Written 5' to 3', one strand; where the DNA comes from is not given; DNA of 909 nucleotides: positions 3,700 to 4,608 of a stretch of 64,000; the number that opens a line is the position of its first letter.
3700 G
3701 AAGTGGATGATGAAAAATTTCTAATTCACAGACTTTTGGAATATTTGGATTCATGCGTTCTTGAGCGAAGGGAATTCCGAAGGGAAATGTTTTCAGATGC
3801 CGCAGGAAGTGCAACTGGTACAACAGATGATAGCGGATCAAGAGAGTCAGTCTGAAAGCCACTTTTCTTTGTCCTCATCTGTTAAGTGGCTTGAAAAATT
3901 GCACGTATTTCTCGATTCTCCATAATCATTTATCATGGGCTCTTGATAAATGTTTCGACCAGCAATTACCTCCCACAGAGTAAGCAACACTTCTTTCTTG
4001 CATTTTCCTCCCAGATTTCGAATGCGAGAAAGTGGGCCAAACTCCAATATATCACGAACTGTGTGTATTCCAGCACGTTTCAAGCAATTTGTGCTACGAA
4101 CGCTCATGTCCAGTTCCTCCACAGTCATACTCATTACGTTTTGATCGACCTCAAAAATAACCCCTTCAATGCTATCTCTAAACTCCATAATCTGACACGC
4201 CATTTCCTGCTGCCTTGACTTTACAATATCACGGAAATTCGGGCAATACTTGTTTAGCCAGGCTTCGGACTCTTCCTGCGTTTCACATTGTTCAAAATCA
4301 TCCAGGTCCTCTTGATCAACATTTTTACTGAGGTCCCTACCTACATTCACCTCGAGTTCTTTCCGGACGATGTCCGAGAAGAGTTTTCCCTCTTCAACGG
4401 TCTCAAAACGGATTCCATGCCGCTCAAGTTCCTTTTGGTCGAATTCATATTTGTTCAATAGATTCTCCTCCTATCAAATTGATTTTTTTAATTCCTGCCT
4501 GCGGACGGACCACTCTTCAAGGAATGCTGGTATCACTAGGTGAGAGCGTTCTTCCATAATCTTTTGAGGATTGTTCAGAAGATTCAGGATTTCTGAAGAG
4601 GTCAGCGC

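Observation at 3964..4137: Stand-alone, near-canonical copy of the RNA polymerase alpha-subunit C-terminal domain in a small accessory protein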

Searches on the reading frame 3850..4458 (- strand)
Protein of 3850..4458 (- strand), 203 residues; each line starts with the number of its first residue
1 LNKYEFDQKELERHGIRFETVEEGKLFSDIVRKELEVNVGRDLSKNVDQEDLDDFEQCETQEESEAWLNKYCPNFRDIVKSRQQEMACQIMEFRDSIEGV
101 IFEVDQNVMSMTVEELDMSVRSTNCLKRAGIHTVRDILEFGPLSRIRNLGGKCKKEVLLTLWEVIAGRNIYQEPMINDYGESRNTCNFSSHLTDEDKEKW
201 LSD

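Call 3: search_protein_families(library=pfam, proteins=[window:3850-4458:-], max_evalue=0.1)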
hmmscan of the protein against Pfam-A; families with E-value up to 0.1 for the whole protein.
window:3850-4458:- (203 aa): 3 families
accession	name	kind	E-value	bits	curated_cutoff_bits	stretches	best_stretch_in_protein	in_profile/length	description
PF03118.21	RNA_pol_A_CTD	-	9.1e-16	57.8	23.8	1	105-161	7-65/67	Bacterial RNA polymerase, alpha chain C terminal domain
PF18908.5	DUF5663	-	1.5e-08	35.5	23.7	1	22-86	13-80/84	Protein of unknown function (DUF5663)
PF04994.19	TfoX_C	-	0.023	15.3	23.1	1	118-168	11-64/81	TfoX C-terminal domain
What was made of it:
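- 4147..4458 (-): Residues 1-104: acidic helical DUF5663 domain, the proposed ATPase-docking domain. Pfam PF18908, residues 22-86, 35.5 bits (call 3).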

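Call 4: search_protein_families(library=padloc, proteins=[window:3850-4458:-], max_evalue=0.1)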
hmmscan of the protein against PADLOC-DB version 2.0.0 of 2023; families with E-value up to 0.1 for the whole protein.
window:3850-4458:- (203 aa): 1 family
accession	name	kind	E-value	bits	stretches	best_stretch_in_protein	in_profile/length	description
PDLC02512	PglW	-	0.0022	13.9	1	112-158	806-854/1403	PglW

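Call 5: search_protein_families(library=ncbifam, proteins=[window:3850-4458:-], max_evalue=0.1)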
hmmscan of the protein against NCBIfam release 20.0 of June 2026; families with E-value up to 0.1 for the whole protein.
window:3850-4458:- (203 aa): 9 families
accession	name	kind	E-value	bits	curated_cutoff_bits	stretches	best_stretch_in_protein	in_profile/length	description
NF003515.0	PRK05182.2-1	equivalog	1.5e-13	50.7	406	1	106-162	246-304/314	DNA-directed RNA polymerase subunit alpha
NF003519.0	PRK05182.2-5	equivalog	3.4e-13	49.2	277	1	101-161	245-307/320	DNA-directed RNA polymerase subunit alpha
TIGR02027.1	rpoA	equivalog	4.8e-13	48.9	227.8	1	97-161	228-288/298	DNA-directed RNA polymerase subunit alpha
NF003518.0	PRK05182.2-4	equivalog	9.8e-13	48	523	1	103-164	241-304/312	DNA-directed RNA polymerase subunit alpha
NF003516.0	PRK05182.2-2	equivalog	2.9e-10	39.8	353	1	107-161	243-299/315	DNA-directed RNA polymerase subunit alpha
NF003514.0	PRK05182.1-4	equivalog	4.7e-10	38.6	434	1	106-163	244-303/338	DNA-directed RNA polymerase subunit alpha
NF003517.0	PRK05182.2-3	equivalog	1.2e-08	34.3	356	1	103-163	251-313/344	DNA-directed RNA polymerase subunit alpha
NF003513.0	PRK05182.1-2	equivalog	1.3e-07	30.8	302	1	107-158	252-305/338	DNA-directed RNA polymerase subunit alpha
NF033442.0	BREX_PglW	equivalog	0.09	10.4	990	1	109-158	796-847/1391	BREX system serine/threonine kinase PglW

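Call 6: search_protein_families(library=phrogs, proteins=[window:3850-4458:-], max_evalue=0.01)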
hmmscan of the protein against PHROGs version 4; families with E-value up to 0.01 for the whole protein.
window:3850-4458:- (203 aa): 0 families

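Call 8: find_homologous_proteins(query=window:3850-4458:-)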
Query window:3850-4458:- (203 aa): 52 proteins with E <= 0.001 among 127 candidates.
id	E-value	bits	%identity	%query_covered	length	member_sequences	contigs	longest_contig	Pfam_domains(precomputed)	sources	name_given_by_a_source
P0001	2.9e-125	434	97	100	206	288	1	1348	PF03118.22,PF18908.7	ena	-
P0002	6.1e-8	51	51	34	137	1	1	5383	PF03118.22,PF01193.30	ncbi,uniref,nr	ncbi:MAG: DNA-directed RNA polymerase subunit alpha, partial [Candidatus Bathyarchaeota archaeon]|un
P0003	1.3e-7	50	57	28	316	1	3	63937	PF01000.32,PF03118.22,PF01193.30,PF26169.1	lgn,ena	-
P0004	2.5e-7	49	51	34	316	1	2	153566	PF01000.32,PF03118.22,PF01193.30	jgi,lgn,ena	-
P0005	2.8e-7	49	51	28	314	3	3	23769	PF01000.32,PF03118.22,PF01193.30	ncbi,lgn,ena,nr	ncbi:MAG: DNA-directed RNA polymerase subunit alpha [Firmicutes bacterium]|nr:DNA-directed RNA polym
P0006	2.9e-7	49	53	27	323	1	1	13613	PF01000.32,PF03118.22,PF01193.30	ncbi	-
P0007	3.0e-7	49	53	27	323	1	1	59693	PF01000.32,PF03118.22,PF01193.30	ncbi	-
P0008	3.1e-7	49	53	27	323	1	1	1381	PF01000.32,PF03118.22,PF01193.30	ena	-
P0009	4.8e-7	48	56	26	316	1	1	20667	PF01000.32,PF03118.22,PF01193.30,PF26169.1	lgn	-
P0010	6.2e-7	48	55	25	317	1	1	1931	PF01000.32,PF03118.22,PF01193.30,PF26169.1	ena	-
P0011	6.5e-7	48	54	27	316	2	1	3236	PF01000.32,PF03118.22,PF01193.30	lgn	-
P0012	6.9e-7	47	42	45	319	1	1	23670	PF01000.32,PF03118.22,PF01193.30,PF26169.1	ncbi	-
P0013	1.1e-6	47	56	26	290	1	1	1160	PF01000.32,PF03118.22,PF01193.30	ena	-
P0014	1.3e-6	47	56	26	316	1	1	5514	PF01000.32,PF03118.22,PF01193.30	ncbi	-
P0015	2.1e-6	46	51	28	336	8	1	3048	PF01000.32,PF03118.22,PF01193.30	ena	-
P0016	2.1e-6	46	48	28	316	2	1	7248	PF01000.32,PF03118.22,PF01193.30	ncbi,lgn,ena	-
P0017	3.5e-6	45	54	27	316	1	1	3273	PF01000.32,PF03118.22,PF01193.30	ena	-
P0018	4.7e-6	45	55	26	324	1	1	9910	PF01000.32,PF03118.22,PF01193.30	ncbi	-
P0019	6.3e-6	44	57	25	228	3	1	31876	PF01000.32,PF03118.22,PF01193.30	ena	-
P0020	9.6e-6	44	57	25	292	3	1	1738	PF01000.32,PF03118.22,PF01193.30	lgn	-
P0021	1.1e-5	44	57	25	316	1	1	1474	PF01000.32,PF03118.22,PF01193.30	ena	-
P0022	1.1e-5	44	57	25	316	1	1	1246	PF01000.32,PF03118.22,PF01193.30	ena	-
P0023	1.1e-5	44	57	25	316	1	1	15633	PF01000.32,PF03118.22,PF01193.30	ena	-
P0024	1.1e-5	44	57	25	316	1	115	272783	PF01000.32,PF03118.22,PF01193.30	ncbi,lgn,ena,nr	ncbi:MAG: DNA-directed RNA polymerase subunit alpha [Clostridiales bacterium]|nr:DNA-directed RNA po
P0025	1.1e-5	44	57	25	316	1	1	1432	PF01000.32,PF03118.22,PF01193.30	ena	-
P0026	1.1e-5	44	57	25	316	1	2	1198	PF01000.32,PF03118.22,PF01193.30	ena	-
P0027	1.1e-5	44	57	25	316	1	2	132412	PF01000.32,PF03118.22,PF01193.30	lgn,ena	-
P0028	1.1e-5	44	57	25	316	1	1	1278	PF01000.32,PF03118.22,PF01193.30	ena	-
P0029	1.1e-5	44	57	25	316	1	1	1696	PF01000.32,PF03118.22,PF01193.30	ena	-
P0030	1.1e-5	44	57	25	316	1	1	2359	PF01000.32,PF03118.22,PF01193.30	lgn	-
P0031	1.1e-5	44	57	25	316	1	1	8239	PF01000.32,PF03118.22,PF01193.30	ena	-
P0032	1.1e-5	44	57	25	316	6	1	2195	PF01000.32,PF03118.22,PF01193.30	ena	-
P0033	1.2e-5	43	57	25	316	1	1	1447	PF01000.32,PF03118.22,PF01193.30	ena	-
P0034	1.3e-5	43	55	26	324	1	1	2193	PF01000.32,PF03118.22,PF01193.30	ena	-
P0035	1.9e-5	43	57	25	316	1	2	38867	PF01000.32,PF03118.22,PF01193.30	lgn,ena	-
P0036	2.0e-5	43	57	25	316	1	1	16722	PF01000.32,PF03118.22,PF01193.30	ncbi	-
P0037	2.6e-5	42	36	49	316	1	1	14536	PF01000.32,PF03118.22,PF01193.30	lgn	-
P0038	2.7e-5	42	53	28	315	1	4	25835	PF01000.32,PF03118.22,PF01193.30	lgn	-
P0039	3.2e-5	42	52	25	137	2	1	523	PF03118.22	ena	-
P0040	7.0e-5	41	56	27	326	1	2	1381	PF01000.32,PF03118.22,PF01193.30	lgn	-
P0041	7.4e-5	41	48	27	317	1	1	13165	PF01000.32,PF03118.22,PF01193.30,PF26169.1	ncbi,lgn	-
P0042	1.2e-4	40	43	32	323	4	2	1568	PF01000.32,PF03118.22,PF01193.30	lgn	-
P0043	2.4e-4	39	48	25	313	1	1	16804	PF01000.32,PF03118.22,PF01193.30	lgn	-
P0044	2.8e-4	39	47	26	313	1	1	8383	PF01000.32,PF03118.22,PF01193.30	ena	-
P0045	3.0e-4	39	54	26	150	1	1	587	PF03118.22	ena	-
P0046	3.3e-4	39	48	23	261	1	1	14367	PF03118.22,PF04545.23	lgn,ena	-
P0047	3.3e-4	39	46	26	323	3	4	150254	PF01000.32,PF03118.22,PF01193.30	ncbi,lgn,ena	-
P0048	5.8e-4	38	50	26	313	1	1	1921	PF01000.32,PF03118.22,PF01193.30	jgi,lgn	jgi:DNA-directed RNA polymerase subunit alpha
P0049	6.1e-4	38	50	26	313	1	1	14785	PF01000.32,PF03118.22,PF01193.30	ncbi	-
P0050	6.2e-4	38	54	25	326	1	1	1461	PF01000.32,PF03118.22,PF01193.30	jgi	jgi:DNA-directed RNA polymerase subunit alpha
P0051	8.4e-4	37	46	25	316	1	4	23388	PF01000.32,PF03118.22,PF01193.30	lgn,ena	-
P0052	9.7e-4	37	39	26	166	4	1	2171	PF03118.22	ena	-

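Call 12: find_encoding_contigs(protein=window:3850-4458:-, flank=10000, max_places=8)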
Protein window:3850-4458:- (203 aa): 23 contigs read that carry it; 8 places shown.
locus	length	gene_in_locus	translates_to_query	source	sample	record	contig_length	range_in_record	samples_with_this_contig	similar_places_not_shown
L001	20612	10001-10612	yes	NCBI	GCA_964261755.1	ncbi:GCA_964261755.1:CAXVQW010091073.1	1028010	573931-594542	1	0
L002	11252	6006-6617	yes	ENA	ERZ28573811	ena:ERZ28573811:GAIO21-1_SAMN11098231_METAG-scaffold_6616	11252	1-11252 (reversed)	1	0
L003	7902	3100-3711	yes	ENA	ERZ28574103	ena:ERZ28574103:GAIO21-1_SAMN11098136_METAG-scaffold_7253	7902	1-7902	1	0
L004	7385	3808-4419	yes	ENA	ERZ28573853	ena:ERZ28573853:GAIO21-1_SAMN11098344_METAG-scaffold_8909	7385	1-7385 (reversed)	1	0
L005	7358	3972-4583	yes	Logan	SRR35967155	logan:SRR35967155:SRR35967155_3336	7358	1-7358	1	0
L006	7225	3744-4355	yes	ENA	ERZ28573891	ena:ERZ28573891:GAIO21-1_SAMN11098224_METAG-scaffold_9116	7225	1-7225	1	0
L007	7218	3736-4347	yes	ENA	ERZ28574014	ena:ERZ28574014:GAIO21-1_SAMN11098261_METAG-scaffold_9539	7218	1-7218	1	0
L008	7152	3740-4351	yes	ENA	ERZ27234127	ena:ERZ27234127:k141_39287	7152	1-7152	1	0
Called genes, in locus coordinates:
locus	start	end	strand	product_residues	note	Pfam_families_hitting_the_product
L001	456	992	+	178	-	PF02452:PemK_toxin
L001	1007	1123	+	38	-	-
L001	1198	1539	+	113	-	PF01527:HTH_Tnp_1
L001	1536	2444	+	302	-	PF00665:rve, PF13683:rve_3 (faint)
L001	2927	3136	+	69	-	PF19727:DUF6219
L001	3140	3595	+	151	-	PF00578:AhpC-TSA, PF08534:Redoxin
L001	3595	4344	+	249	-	PF03883:H2O2_YaaD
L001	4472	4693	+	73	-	PF01475:FUR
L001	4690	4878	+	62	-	PF01475:FUR (weak)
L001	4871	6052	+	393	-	PF01613:Flavin_Reduct, PF23458:DUF7130 (faint), PF21349:RUBY_RBDX, PF00210:Ferritin (weak), PF02915:Rubrerythrin, PF21349:RUBY_RBDX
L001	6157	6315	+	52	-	-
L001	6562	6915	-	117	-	-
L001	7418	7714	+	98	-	-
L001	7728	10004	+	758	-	PF01935:DUF87, PF10412:TrwB_AAD_bind (faint)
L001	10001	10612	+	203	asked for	PF18908:DUF5663, PF03118:RNA_pol_A_CTD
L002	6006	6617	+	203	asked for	PF18908:DUF5663, PF03118:RNA_pol_A_CTD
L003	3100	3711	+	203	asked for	PF18908:DUF5663, PF03118:RNA_pol_A_CTD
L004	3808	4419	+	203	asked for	PF18908:DUF5663, PF03118:RNA_pol_A_CTD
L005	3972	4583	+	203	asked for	PF18908:DUF5663, PF03118:RNA_pol_A_CTD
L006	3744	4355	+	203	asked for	PF18908:DUF5663, PF03118:RNA_pol_A_CTD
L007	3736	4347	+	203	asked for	PF18908:DUF5663, PF03118:RNA_pol_A_CTD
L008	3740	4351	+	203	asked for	PF18908:DUF5663, PF03118:RNA_pol_A_CTD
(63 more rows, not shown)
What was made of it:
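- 1142..7406 (.): 6.27-kb conserved cassette holding the operon plus a convergent operon: HTH_3 protein 1245-2087, cytoplasmic BspA-type LRR protein 2056-3522, and a 105-aa ORF 3538-3855. It occurs with the same end points in different flanks. The protein is indexed in 220 assembly blocks (call 12).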

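Call 13: find_encoding_contigs(protein=P0001, flank=10000, max_places=8)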
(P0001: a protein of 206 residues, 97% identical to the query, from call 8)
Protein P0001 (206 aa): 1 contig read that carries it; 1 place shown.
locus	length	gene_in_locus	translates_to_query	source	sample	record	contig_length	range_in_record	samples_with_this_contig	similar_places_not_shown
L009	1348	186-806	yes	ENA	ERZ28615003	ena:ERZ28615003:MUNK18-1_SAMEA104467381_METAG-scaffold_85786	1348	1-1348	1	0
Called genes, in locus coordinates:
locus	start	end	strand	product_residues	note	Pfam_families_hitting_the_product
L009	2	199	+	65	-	?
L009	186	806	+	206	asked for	PF18908:DUF5663, PF03118:RNA_pol_A_CTD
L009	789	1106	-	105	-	-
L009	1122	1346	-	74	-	?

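Call 14: search_protein_representatives(protein=window:3850-4458:-)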
Query: 203 residues. Proteins with E-value up to 0.001 (for the whole library): 2110; up to 1e-10: 148; up to 1e-30: 8. The best 150 are listed.
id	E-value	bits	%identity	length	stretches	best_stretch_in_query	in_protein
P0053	3.8e-51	190.2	49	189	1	1-178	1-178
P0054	1.4e-42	162.3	97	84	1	1-78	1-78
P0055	2.7e-41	158.1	44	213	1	6-164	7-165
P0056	9.2e-38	146.6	43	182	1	2-163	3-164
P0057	1.3e-37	146.1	41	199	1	2-179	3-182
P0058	1.9e-37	145.5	43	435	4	110-162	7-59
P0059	7.5e-37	143.6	43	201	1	1-178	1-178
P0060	2.9e-34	135.2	39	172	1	9-166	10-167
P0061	1.1e-28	116.9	40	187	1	1-167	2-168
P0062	1.8e-27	112.9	35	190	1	6-170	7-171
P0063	3.5e-24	102.3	38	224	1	7-168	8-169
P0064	2.5e-23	99.4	35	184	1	5-166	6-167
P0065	5.6e-23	98.3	41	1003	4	110-184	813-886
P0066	9.8e-23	97.5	40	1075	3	101-163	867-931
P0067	9.3e-22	94.3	42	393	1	6-109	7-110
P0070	1.3e-19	87.3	35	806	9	112-189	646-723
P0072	2.6e-19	86.4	45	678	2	103-159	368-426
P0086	1.4e-17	80.7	47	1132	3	111-158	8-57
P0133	3.9e-14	69.5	39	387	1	5-104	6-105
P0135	4.8e-14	69.2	33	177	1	11-158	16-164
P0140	7.2e-14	68.6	36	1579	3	53-198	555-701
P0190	4.4e-11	59.5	34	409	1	5-100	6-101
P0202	1.1e-10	58.2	25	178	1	8-161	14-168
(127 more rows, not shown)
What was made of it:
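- Tried and rejected: The exhaustive search was far more informative (call 14).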

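Call 20: find_homologous_proteins(query=A1, max_evalue=1e-10)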
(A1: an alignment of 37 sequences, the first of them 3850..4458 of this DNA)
Query A1 (37 sequences) (203 aa, profile of the alignment): 64 proteins with E <= 1e-10 among 3344 candidates.
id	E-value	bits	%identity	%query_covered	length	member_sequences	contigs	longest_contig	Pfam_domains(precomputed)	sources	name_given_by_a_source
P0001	2.6e-61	224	97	100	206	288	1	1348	PF03118.22,PF18908.7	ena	-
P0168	3.2e-46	175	26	78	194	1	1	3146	PF18908.7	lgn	-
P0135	5.0e-43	164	33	70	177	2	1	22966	PF03118.22,PF18908.7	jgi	-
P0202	3.6e-42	162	26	75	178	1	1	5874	PF03118.22,PF18908.7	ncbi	-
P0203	1.3e-37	147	26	72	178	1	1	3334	PF03118.22,PF18908.7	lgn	-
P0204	2.9e-16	77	38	22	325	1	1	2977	PF03118.22,PF04545.23,PF22993.5,PF26169.1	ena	-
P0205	5.2e-16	76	40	27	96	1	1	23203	PF18908.7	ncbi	-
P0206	2.6e-14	71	35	33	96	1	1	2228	PF18908.7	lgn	-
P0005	3.4e-14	71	51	28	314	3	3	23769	PF01000.32,PF03118.22,PF01193.30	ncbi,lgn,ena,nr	ncbi:MAG: DNA-directed RNA polymerase subunit alpha [Firmicutes bacterium]|nr:DNA-directed RNA polym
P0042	3.8e-13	67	43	32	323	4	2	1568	PF01000.32,PF03118.22,PF01193.30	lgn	-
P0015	1.3e-12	65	51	28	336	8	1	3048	PF01000.32,PF03118.22,PF01193.30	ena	-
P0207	2.3e-12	65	56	26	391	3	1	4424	PF01000.32,PF03118.22,PF01193.30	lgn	-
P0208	2.3e-12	65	56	25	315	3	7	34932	PF01000.32,PF03118.22,PF01193.30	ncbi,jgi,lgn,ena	-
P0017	2.7e-12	64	54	27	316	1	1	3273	PF01000.32,PF03118.22,PF01193.30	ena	-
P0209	3.4e-12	64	51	29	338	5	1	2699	PF01000.32,PF03118.22,PF01193.30,PF26169.1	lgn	-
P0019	5.5e-12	63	57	25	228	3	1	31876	PF01000.32,PF03118.22,PF01193.30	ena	-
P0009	6.4e-12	63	56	26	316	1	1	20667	PF01000.32,PF03118.22,PF01193.30,PF26169.1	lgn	-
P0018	6.7e-12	63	55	26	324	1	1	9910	PF01000.32,PF03118.22,PF01193.30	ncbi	-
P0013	7.8e-12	63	56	26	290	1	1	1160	PF01000.32,PF03118.22,PF01193.30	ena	-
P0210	7.9e-12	63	53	29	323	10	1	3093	PF01000.32,PF03118.22,PF01193.30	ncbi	-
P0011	8.3e-12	63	54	27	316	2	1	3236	PF01000.32,PF03118.22,PF01193.30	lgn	-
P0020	8.4e-12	63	57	25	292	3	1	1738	PF01000.32,PF03118.22,PF01193.30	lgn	-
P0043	8.7e-12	63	48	25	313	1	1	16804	PF01000.32,PF03118.22,PF01193.30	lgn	-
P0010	8.8e-12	63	55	25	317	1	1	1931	PF01000.32,PF03118.22,PF01193.30,PF26169.1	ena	-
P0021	9.6e-12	63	57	25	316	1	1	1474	PF01000.32,PF03118.22,PF01193.30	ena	-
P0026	9.6e-12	63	57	25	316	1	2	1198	PF01000.32,PF03118.22,PF01193.30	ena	-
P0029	9.6e-12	63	57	25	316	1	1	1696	PF01000.32,PF03118.22,PF01193.30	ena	-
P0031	9.6e-12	63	57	25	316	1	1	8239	PF01000.32,PF03118.22,PF01193.30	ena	-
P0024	9.6e-12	63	57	25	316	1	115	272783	PF01000.32,PF03118.22,PF01193.30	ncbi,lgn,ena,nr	ncbi:MAG: DNA-directed RNA polymerase subunit alpha [Clostridiales bacterium]|nr:DNA-directed RNA po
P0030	9.6e-12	63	57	25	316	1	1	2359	PF01000.32,PF03118.22,PF01193.30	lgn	-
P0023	9.6e-12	63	57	25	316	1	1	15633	PF01000.32,PF03118.22,PF01193.30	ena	-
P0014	9.6e-12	63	56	26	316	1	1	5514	PF01000.32,PF03118.22,PF01193.30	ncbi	-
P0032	9.7e-12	63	57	25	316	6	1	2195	PF01000.32,PF03118.22,PF01193.30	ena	-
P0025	9.7e-12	63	57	25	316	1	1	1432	PF01000.32,PF03118.22,PF01193.30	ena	-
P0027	9.7e-12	63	57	25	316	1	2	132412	PF01000.32,PF03118.22,PF01193.30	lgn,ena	-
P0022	9.8e-12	63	57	25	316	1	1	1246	PF01000.32,PF03118.22,PF01193.30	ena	-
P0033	9.8e-12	63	57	25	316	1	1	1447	PF01000.32,PF03118.22,PF01193.30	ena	-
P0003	9.8e-12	63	57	28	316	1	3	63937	PF01000.32,PF03118.22,PF01193.30,PF26169.1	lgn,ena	-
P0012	1.0e-11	62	42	45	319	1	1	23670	PF01000.32,PF03118.22,PF01193.30,PF26169.1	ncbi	-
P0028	1.1e-11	62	57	25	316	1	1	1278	PF01000.32,PF03118.22,PF01193.30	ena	-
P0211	1.1e-11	62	55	26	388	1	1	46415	PF01000.32,PF03118.22,PF01193.30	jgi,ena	-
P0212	1.4e-11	62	53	26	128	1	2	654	PF03118.22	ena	-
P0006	1.4e-11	62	53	27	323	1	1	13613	PF01000.32,PF03118.22,PF01193.30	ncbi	-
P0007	1.4e-11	62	53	27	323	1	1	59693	PF01000.32,PF03118.22,PF01193.30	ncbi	-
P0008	1.5e-11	62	53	27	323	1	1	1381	PF01000.32,PF03118.22,PF01193.30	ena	-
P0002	2.6e-11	61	51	34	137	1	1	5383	PF03118.22,PF01193.30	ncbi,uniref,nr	ncbi:MAG: DNA-directed RNA polymerase subunit alpha, partial [Candidatus Bathyarchaeota archaeon]|un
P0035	2.7e-11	61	57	25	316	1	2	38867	PF01000.32,PF03118.22,PF01193.30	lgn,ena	-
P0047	2.9e-11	61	46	26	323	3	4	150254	PF01000.32,PF03118.22,PF01193.30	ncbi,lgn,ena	-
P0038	2.9e-11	61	53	28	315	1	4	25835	PF01000.32,PF03118.22,PF01193.30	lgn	-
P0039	3.0e-11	61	52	25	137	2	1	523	PF03118.22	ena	-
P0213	3.5e-11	61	30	50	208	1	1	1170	PF03118.22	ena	-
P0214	3.7e-11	61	49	26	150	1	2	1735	PF03118.22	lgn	-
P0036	4.1e-11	61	57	25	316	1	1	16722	PF01000.32,PF03118.22,PF01193.30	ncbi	-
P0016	4.2e-11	60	48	28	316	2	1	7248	PF01000.32,PF03118.22,PF01193.30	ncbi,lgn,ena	-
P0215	5.8e-11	60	35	50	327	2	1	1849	PF01000.32,PF03118.22,PF01193.30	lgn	-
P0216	6.2e-11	60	43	29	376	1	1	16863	PF01000.32,PF03118.22,PF01193.30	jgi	jgi:DNA-directed RNA polymerase subunit alpha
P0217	7.0e-11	60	53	24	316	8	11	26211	PF01000.32,PF03118.22,PF01193.30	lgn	-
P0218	7.8e-11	60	46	29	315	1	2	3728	PF01000.32,PF03118.22,PF01193.30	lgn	-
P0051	7.9e-11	60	46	25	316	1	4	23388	PF01000.32,PF03118.22,PF01193.30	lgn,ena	-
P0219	8.5e-11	59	53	24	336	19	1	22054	PF01000.32,PF03118.22,PF01193.30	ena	-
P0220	8.5e-11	59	50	23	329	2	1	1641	PF01000.32,PF03118.22,PF01193.30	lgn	-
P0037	8.6e-11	59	36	49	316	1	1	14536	PF01000.32,PF03118.22,PF01193.30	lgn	-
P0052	9.1e-11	59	39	26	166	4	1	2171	PF03118.22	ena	-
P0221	9.7e-11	59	40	39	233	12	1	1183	PF03118.22,PF04545.23,PF08281.19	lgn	-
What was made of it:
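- Tried and rejected: A word-indexed profile search with A1 returned few family members (call 20).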
